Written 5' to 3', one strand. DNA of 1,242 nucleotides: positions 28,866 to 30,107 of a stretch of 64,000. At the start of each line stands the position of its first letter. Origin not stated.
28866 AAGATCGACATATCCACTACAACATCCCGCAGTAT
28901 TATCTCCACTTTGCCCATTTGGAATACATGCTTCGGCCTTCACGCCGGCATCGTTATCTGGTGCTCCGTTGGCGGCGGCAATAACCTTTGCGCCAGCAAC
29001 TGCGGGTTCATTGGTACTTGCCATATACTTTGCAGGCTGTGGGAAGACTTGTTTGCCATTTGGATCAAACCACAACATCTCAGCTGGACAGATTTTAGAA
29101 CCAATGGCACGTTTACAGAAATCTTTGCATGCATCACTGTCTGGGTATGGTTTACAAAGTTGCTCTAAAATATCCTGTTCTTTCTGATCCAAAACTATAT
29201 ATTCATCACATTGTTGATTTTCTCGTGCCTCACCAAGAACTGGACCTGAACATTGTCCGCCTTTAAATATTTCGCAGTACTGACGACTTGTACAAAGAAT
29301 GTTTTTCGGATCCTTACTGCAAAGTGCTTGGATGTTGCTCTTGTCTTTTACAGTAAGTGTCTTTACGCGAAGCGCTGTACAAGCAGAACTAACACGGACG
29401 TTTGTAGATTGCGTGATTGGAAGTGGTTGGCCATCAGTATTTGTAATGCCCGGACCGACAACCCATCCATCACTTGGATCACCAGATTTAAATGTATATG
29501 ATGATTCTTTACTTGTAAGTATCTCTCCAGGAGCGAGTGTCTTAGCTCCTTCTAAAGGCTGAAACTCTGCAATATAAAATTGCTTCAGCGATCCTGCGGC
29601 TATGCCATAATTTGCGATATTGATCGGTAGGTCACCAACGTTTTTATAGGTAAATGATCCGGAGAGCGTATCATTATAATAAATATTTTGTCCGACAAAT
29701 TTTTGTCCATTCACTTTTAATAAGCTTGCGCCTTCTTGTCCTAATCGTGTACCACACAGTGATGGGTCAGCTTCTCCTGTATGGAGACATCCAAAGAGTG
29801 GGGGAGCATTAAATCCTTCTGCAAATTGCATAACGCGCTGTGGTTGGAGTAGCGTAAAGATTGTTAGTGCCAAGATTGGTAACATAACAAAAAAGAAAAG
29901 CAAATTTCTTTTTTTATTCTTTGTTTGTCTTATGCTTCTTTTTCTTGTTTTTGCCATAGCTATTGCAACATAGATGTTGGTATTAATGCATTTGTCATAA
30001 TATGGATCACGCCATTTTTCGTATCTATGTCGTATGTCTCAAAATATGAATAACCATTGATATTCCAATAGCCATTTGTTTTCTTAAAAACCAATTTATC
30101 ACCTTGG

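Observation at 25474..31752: Threefold tandem array of [fasciclin protein + Cys-rich exoprotein] cassettes next to an excisionase-family HTH gene. A fourth fasciclin pairs with the subtilisin.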

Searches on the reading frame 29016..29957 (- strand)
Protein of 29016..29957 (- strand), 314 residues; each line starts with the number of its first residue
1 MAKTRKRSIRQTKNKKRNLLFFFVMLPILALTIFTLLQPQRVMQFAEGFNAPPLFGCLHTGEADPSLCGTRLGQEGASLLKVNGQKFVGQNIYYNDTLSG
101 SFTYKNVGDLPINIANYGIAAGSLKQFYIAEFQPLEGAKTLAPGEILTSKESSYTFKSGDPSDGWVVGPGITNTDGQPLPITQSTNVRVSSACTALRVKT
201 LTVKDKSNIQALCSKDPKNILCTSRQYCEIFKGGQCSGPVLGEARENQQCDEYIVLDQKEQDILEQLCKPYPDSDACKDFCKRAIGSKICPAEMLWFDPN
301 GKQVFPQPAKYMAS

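Call 7: find_homologous_proteins(query=window:29016-29957:-, max_evalue=0.001)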
Query seq(314 aa) (314 aa): 1 proteins with E <= 0.001 among 826 candidates.
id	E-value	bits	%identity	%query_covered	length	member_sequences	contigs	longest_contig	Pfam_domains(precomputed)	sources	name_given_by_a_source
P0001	2.7e-72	262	43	97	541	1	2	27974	-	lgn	-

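Call 8: find_encoding_contigs(protein=P0001, flank=10000, max_places=6)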
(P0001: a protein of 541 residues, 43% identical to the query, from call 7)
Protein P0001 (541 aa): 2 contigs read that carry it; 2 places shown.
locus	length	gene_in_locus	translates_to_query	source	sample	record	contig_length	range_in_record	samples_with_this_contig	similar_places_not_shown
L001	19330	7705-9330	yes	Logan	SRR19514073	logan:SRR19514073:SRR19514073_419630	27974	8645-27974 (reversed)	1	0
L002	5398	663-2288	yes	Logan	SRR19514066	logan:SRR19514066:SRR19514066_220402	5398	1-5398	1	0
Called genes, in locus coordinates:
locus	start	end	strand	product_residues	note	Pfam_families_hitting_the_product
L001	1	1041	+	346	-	?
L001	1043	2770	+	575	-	-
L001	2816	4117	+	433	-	PF08787:Alginate_lyase2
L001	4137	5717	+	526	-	-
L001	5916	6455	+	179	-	PF00466:Ribosomal_L10, PF27436:RL10_C (weak)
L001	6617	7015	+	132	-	PF16320:Ribosomal_L12_N, PF00542:Ribosomal_L12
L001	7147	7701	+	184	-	PF02469:Fasciclin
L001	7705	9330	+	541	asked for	-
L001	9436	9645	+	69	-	PF00376:MerR (weak), PF12728:HTH_17, PF13411:MerR_1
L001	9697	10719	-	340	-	PF10110:GPDPase_memb (faint), PF06790:UPF0259, PF25231:DUF7847 (weak)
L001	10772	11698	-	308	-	PF06790:UPF0259, PF25231:DUF7847 (weak)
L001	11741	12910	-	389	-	PF02698:DUF218 (weak)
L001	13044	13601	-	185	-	PF00300:His_Phos_1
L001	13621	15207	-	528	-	PF00128:Alpha-amylase, PF16657:Malt_amylase_C (weak), PF23915:SusG_C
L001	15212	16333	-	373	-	PF13439:Glyco_transf_4, PF20706:GT4-conflict (weak), PF00534:Glycos_transf_1, PF13692:Glyco_trans_1_4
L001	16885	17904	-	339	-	PF13439:Glyco_transf_4, PF00534:Glycos_transf_1, PF13692:Glyco_trans_1_4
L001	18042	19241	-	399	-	-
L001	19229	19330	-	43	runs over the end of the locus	-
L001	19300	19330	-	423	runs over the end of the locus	PF13439:Glyco_transf_4, PF13579:Glyco_trans_4_4, PF13477:Glyco_trans_4_2 (faint), PF20706:GT4-conflict, PF00534:Glycos_transf_1, PF13692:Glyco_trans_1_4, PF13524:Glyco_trans_1_2 (weak)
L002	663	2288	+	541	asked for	-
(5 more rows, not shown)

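Call 21: find_related_loci(query=A3, collection=genome_contigs, flank=10000)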
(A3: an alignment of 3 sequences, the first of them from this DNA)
Query A3 (314 aa) in genome_contigs; peptide patterns used: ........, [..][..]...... (x = any residue, [..] = any of these).
21 stretches matched a pattern; 1 encode a relative of the query (tblastn E <= 1e-3); 1 distinct loci.
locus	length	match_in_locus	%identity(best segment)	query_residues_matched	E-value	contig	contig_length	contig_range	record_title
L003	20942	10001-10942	90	1-314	0e+0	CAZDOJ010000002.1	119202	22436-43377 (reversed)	MAG TPA_asm: uncultured Gammaproteobacteria bacterium isolate SRP292972_co3_93 genome assembly, contig: NODE_199_length_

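Call 25: predict_structure(alignment_id=A3)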
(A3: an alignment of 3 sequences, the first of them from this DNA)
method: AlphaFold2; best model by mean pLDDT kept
length: 314 residues; sequences in the alignment: 3
mean_pLDDT: 37.4   pTM: 0.20
mean pLDDT of the five models: 37.4, 36.8, 36.6, 35.4, 32.8
residues with pLDDT >= 90: 0; 70-90: 0; 50-70: 28; < 50: 286
segments of 3 or more residues with pLDDT < 50: 1-92, 94-202, 220-261, 272-277, 281-314
pLDDT, mean of each block of 10 residues (from residue 1): 37 44 46 33 24 36 43 45 46 40 26 28 31 35 37 32 25 32 23 26 53 60 46 40 31 37 52 49 37 37 35 28
secondary structure, 60 per line:
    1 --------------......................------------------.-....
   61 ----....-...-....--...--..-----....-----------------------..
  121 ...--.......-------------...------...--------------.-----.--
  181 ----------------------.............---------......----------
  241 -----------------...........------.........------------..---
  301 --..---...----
elements in order: H15-36 E57-60 H65-68 E70-72 H74-77 E80-82 E92-95 E119-123 E126-132 E146-148 E155-157 H203-215 H225-230 H258-268 H275-283

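Call 26: search_protein_representatives(alignment_id=A3)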
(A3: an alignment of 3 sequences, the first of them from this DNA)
Query: 3 sequences, 314 profile positions. Proteins with E-value up to 0.001 (for the whole library): 42; up to 1e-10: 34; up to 1e-30: 26. The best 42 are listed.
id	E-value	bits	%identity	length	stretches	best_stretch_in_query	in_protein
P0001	4.3e-161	551.8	-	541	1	9-308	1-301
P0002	5.6e-159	544.8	-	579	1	2-314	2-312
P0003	1.1e-121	422.3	-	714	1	3-314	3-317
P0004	7.4e-112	390.0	-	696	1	2-295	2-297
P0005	2.1e-107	375.4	-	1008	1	12-300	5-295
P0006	1.3e-104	366.2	-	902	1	9-300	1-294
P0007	1.5e-103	362.7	-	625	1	14-303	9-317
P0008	2.1e-99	349.1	-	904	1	11-303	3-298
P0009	4.3e-96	338.2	-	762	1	9-306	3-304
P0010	5.4e-95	334.6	-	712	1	9-308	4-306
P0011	6.1e-95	334.4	-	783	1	15-304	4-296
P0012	3.6e-93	328.6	-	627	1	14-309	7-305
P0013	1.4e-92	326.7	-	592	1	14-309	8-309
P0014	5.1e-89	315.0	-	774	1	20-298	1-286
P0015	1.1e-85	304.0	-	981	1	10-307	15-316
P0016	1.5e-84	300.3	-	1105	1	4-299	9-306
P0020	1.9e-65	237.5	-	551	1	8-297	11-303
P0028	5.6e-30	121.0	-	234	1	16-230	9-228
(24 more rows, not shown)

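Call 30: find_homologous_proteins(query=A4, max_evalue=0.00001)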
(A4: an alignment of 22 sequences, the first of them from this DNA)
Query A4 (22 sequences) (314 aa, profile of the alignment): 3 proteins with E <= 0.00001 among 4533 candidates.
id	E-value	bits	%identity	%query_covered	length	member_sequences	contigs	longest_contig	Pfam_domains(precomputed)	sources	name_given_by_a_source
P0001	1.4e-117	410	43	97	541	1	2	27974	-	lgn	-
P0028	4.5e-48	182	32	59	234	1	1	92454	-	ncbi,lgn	-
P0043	2.1e-46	177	27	70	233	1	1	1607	-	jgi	jgi:hypothetical protein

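Call 31: find_related_loci(query=A4, collection=metagenome_contigs, flank=8000)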
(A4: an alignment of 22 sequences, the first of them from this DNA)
Query A4 (314 aa) in metagenome_contigs; peptide patterns used: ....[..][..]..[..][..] (x = any residue, [..] = any of these).
23 stretches matched a pattern, but none encodes a relative of the query by tblastn (E <= 1e-3).

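Call 32: find_encoding_contigs(protein=P0028, flank=8000, max_places=3)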
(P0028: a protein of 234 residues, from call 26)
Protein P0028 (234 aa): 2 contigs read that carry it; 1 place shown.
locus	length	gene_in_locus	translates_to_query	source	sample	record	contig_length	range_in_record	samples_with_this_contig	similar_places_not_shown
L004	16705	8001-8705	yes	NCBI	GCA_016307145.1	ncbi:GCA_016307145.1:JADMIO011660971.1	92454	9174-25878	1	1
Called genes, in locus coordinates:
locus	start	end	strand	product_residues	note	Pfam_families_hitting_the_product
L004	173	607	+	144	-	PF02469:Fasciclin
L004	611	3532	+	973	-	-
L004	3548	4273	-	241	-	PF01569:PAP2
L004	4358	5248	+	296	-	-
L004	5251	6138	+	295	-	-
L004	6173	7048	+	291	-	-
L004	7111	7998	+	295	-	-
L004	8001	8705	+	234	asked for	-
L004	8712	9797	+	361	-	-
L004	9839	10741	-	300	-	PF00483:NTP_transferase, PF12804:NTP_transf_3 (weak)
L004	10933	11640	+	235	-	-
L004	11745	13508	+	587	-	PF13522:GATase_6, PF13537:GATase_7, PF01380:SIS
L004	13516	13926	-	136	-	-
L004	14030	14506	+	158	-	PF07731:Cu-oxidase_2 (faint), PF13473:Cupredoxin_1, PF00127:Copper-bind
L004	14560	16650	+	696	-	-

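Call 41: find_encoding_contigs(protein=P0005, flank=5000, max_places=2)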
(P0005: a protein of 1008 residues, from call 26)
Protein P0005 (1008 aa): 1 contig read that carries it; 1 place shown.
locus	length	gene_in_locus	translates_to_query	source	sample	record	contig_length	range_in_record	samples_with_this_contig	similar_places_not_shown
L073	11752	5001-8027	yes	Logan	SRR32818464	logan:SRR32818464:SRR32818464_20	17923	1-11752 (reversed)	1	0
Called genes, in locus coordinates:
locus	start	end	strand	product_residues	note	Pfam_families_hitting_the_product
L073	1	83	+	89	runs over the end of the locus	PF03477:ATP-cone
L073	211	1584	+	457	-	PF01134:GIDA (faint), PF01266:DAO (faint), PF02826:2-Hacid_dh_C (faint), PF03486:HI0933_like (faint), PF07992:Pyr_redox_2, PF13738:Pyr_redox_3, PF00070:Pyr_redox, PF02852:Pyr_redox_dim, +1 more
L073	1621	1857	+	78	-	PF21956:DUF6922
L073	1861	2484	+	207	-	PF08843:AbiEii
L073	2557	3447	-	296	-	PF00483:NTP_transferase, PF12804:NTP_transf_3 (weak)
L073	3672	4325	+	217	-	PF02469:Fasciclin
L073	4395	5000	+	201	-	PF02469:Fasciclin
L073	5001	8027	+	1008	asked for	-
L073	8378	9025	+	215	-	PF02357:NusG, PF00467:KOW (weak)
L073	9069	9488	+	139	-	PF03946:Ribosomal_L11_N, PF00298:Ribosomal_L11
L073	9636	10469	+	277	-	PF00687:Ribosomal_L1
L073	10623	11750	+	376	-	?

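Call 42: predict_structure(alignment_id=A4)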
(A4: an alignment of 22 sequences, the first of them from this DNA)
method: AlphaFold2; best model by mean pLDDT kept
length: 314 residues; sequences in the alignment: 22
mean_pLDDT: 76.6   pTM: 0.64
mean pLDDT of the five models: 76.6, 74.7, 73.8, 73.0, 72.6
residues with pLDDT >= 90: 105; 70-90: 115; 50-70: 41; < 50: 53
segments of 3 or more residues with pLDDT < 50: 1-4, 8-13, 39-60, 63-70, 305-314
pLDDT, mean of each block of 10 residues (from residue 1): 46 55 74 58 40 43 48 67 90 93 86 90 85 91 90 92 90 82 85 89 94 94 92 85 82 85 92 88 81 59 47 34
secondary structure, 60 per line:
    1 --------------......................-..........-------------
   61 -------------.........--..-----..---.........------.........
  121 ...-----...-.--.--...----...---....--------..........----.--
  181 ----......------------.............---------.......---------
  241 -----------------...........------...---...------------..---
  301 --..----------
elements in order: H15-36 H38-47 E74-82 E97-105 E112-123 E129-131 E139-141 E146-148 E152-155 E164-173 E185-190 H203-215 H225-231 H258-268

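Call 44: find_encoding_contigs(protein=P0009, flank=5000, max_places=2)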
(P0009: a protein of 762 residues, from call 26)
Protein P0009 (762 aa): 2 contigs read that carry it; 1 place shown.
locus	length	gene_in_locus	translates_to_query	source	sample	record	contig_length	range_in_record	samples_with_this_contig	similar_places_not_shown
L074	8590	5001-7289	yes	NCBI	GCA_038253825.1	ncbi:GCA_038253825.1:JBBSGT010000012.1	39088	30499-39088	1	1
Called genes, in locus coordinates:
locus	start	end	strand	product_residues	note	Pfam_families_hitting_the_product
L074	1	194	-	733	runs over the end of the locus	PF26449:DUF8128 (weak), PF01935:DUF87 (weak), PF10412:TrwB_AAD_bind, PF12696:TraG-D_C (weak)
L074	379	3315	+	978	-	PF00580:UvrD-helicase, PF01443:Viral_helicase1 (faint), PF13245:AAA_19, PF13604:AAA_30 (faint), PF13538:UvrD_C_2 (faint), PF13361:UvrD_C, PF12705:PDDEXK_1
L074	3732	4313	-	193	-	-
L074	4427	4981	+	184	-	PF02469:Fasciclin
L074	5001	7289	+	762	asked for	-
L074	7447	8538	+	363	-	-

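Call 45: find_encoding_contigs(protein=P0016, flank=5000, max_places=2)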
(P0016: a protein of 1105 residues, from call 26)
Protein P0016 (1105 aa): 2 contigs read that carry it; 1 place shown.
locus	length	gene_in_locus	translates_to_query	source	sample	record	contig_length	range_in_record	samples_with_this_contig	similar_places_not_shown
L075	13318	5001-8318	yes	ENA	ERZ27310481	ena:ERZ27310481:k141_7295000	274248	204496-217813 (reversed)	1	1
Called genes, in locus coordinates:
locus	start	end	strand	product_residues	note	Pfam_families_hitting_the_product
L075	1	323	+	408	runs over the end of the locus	-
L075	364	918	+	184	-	PF02469:Fasciclin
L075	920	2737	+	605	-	-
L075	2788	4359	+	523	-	-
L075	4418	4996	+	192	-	PF02469:Fasciclin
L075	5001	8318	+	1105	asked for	-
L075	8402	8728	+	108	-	PF00085:Thioredoxin, PF13098:Thioredoxin_2, PF13905:Thioredoxin_8 (faint)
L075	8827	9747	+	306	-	PF00890:FAD_binding_2 (faint), PF01266:DAO (faint), PF03486:HI0933_like (faint), PF07992:Pyr_redox_2, PF12831:FAD_oxidored (weak), PF13738:Pyr_redox_3, PF00070:Pyr_redox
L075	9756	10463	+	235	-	PF03372:Exo_endo_phos, PF22669:Exo_endo_phos2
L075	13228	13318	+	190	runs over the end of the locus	PF00961:LAGLIDADG_1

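Call 46: find_encoding_contigs(protein=P0020, flank=5000, max_places=2)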
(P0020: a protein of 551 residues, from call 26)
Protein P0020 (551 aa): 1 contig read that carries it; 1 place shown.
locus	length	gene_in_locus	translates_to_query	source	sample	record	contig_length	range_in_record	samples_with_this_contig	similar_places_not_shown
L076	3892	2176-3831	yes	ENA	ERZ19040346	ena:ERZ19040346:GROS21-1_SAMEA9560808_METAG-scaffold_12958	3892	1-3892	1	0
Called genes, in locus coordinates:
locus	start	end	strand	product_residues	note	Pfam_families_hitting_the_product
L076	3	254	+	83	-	?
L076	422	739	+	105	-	-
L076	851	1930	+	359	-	PF04389:Peptidase_M28, PF01546:Peptidase_M20, PF05343:Peptidase_M42 (weak), PF07687:M20_dimer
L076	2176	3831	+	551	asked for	-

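Call 47: find_encoding_contigs(protein=P0012, flank=5000, max_places=2)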
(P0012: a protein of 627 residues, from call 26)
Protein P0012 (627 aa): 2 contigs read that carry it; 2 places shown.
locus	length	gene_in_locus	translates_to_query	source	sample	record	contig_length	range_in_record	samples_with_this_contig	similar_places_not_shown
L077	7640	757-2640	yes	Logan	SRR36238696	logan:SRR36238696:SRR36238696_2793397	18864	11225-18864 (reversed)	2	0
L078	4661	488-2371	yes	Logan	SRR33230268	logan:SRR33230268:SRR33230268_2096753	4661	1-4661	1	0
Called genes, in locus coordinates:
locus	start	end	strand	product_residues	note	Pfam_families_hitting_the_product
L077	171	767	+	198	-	PF02469:Fasciclin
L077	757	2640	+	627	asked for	-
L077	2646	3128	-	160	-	-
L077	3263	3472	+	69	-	PF00376:MerR, PF12728:HTH_17, PF13411:MerR_1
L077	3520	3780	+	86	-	PF03083:MtN3_slv, PF04193:PQ-loop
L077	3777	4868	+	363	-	PF03727:Hexokinase_2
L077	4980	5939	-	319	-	PF01087:GalP_UDP_transf (faint)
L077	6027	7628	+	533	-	-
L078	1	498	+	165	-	?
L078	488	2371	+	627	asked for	-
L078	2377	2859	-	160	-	-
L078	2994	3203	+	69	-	PF00376:MerR, PF12728:HTH_17, PF13411:MerR_1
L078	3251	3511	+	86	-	PF03083:MtN3_slv, PF04193:PQ-loop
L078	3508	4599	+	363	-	PF03727:Hexokinase_2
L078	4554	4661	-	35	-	?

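Call 55: find_encoding_contigs(protein=P0002, flank=9000, max_places=3)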
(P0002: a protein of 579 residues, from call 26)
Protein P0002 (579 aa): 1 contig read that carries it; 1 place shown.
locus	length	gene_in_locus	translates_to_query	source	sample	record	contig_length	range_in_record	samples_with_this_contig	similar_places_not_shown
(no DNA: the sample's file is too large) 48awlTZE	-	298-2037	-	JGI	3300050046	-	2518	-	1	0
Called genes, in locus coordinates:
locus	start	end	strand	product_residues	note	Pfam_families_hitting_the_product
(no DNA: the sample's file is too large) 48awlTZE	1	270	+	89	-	?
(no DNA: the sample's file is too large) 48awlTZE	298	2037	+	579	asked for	-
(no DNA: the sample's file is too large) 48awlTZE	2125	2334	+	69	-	PF00376:MerR (weak), PF12728:HTH_17, PF13411:MerR_1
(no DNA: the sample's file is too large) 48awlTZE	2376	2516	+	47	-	?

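Call 65: search_solved_structures(query=A4, max_evalue=1)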
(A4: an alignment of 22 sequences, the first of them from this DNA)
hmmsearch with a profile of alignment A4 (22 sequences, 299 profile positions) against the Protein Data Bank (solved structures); distinct sequences matched with E-value up to 1: 4.
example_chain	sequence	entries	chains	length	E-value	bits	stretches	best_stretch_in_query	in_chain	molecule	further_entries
6kez_M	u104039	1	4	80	0.72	12.4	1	258-276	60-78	Calvin cycle protein CP12-2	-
3qv1_G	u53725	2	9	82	0.79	12.3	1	258-276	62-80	CP12 protein | Photosyntetic glyceraldehyde-3-phosphate dehydrogenase (a4 isoform)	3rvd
2lj9_A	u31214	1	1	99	0.83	12.2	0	258-276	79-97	CP12 domain-containing protein 2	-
9z3q_B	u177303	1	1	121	0.96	12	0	67-102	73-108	MLKH10 Heavy chain FV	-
